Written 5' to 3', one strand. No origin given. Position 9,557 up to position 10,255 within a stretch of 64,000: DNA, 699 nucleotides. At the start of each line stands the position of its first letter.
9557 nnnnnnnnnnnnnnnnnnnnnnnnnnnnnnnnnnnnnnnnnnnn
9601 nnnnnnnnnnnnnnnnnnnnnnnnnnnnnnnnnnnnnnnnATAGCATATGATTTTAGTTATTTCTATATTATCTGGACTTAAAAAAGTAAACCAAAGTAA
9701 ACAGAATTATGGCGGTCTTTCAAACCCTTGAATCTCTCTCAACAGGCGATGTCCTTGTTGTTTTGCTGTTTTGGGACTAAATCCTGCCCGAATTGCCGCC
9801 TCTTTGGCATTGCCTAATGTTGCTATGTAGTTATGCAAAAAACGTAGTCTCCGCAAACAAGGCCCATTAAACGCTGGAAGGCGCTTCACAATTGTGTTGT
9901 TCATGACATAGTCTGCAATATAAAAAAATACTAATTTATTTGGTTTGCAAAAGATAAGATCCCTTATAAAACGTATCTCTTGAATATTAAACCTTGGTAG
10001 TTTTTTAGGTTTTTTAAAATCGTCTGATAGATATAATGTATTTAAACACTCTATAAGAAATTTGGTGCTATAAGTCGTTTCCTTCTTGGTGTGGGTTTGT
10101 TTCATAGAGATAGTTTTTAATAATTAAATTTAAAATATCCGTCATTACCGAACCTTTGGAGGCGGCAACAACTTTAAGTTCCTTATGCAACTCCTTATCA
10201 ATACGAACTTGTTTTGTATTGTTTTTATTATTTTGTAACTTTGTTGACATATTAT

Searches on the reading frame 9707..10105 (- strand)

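Call 7: search_protein_families(library=pfam, proteins=[window:9707-10105:-], max_evalue=0.001)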
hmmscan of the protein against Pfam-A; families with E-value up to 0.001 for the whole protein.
window:9707-10105:- (132 aa): 1 family
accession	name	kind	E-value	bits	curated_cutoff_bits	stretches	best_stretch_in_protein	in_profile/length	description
PF03592.21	Terminase_2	-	7.7e-10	40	26.1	1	88-124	7-42/141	Terminase small subunit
